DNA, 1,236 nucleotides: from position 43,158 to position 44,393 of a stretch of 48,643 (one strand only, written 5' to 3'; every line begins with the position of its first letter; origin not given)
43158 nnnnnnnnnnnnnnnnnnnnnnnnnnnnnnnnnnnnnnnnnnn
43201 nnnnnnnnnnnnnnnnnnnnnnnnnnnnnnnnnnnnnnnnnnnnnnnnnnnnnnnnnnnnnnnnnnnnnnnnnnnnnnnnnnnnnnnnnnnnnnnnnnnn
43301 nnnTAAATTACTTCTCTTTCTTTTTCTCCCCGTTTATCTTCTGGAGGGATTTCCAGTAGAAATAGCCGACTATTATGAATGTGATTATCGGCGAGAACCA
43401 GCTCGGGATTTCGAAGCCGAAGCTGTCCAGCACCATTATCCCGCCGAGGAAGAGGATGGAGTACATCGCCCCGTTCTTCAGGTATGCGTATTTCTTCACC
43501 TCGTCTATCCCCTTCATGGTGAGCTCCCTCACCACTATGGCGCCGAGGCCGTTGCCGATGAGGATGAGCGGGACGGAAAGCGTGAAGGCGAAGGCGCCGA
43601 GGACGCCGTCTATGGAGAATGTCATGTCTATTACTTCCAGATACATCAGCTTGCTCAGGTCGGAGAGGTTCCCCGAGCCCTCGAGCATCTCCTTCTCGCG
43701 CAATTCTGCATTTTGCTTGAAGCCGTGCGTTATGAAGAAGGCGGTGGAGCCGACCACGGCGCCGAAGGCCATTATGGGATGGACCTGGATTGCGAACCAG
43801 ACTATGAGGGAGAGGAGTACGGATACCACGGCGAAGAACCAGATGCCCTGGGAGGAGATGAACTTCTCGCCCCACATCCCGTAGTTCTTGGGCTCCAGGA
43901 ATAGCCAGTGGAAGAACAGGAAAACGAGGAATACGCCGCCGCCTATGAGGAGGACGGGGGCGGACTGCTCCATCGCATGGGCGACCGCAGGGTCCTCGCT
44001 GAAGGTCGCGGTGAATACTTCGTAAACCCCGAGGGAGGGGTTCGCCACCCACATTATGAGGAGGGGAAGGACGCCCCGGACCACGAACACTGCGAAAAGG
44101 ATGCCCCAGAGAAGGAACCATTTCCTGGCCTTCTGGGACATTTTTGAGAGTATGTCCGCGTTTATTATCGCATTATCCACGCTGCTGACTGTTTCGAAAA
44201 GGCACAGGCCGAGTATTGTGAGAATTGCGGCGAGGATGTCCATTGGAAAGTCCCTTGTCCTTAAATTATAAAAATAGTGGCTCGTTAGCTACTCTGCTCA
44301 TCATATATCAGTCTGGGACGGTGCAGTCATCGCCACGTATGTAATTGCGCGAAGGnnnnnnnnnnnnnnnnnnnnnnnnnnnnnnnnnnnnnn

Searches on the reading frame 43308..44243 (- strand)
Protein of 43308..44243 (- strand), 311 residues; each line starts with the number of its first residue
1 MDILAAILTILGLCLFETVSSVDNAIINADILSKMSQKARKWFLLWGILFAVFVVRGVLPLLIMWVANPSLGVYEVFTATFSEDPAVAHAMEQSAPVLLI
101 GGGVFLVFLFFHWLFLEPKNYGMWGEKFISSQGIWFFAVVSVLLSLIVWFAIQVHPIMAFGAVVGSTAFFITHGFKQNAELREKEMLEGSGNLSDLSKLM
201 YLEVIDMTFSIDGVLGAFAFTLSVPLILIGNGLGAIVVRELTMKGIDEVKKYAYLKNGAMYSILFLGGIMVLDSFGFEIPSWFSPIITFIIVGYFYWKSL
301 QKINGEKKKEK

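Call 4: search_protein_families(library=pfam, proteins=[window:43308-44243:-], max_evalue=1)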
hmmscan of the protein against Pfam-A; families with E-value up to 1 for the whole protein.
window:43308-44243:- (311 aa): 2 families
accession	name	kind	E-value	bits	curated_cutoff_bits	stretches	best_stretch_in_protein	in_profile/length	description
PF04332.21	DUF475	-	3.7e-42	145.6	27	1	22-301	1-288/293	Protein of unknown function (DUF475)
PF03741.22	TerC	-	2.3e-19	70.3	27.8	2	13-164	3-125/178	Integral membrane protein TerC family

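Call 5: search_protein_families(library=ncbifam, proteins=[window:43308-44243:-], max_evalue=1)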
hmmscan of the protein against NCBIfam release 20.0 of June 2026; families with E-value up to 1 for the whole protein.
window:43308-44243:- (311 aa): 13 families
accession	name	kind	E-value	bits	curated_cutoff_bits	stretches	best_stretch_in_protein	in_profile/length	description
NF010612.0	PRK14013.1-2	equivalog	7.3e-136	452.6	386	1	1-306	1-304/307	hypothetical protein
NF010619.0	PRK14013.2-5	subfamily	1.3e-47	162.9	387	1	5-302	27-322/329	hypothetical protein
NF010620.0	PRK14013.2-6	equivalog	2.6e-46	158.7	437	1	5-304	38-341/346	hypothetical protein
NF010613.0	PRK14013.1-3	equivalog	5.6e-40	137.4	385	1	6-308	28-355/362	hypothetical protein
NF010614.0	PRK14013.1-4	equivalog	2.9e-33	115.4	495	1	3-303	31-349/357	hypothetical protein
NF010616.0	PRK14013.2-2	equivalog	5.9e-33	114.7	606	1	12-307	51-350/365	hypothetical protein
NF010617.0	PRK14013.2-3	equivalog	3e-32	112.4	613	1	9-302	41-338/350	hypothetical protein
NF010618.0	PRK14013.2-4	equivalog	1.1e-30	106.9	657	1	12-301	44-337/353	hypothetical protein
NF010615.0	PRK14013.2-1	equivalog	1.4e-30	106.9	621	1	8-302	29-326/338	hypothetical protein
TIGR03716.1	R_switched_YkoY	subfamily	1.2e-12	47.9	138.5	2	134-276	43-181/220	integral membrane protein, YkoY family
TIGR03718.1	R_switched_Alx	subfamily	0.00017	21.2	246.4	2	199-300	196-298/303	TerC/Alx family metal homeostasis membrane protein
TIGR03717.1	R_switched_YjbE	subfamily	0.0048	16.6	134.8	1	13-66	5-57/176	YjbE family putative metal transport protein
NF003349.0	PRK04375.1-2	equivalog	0.01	15.1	246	1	131-216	228-313/318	heme o synthase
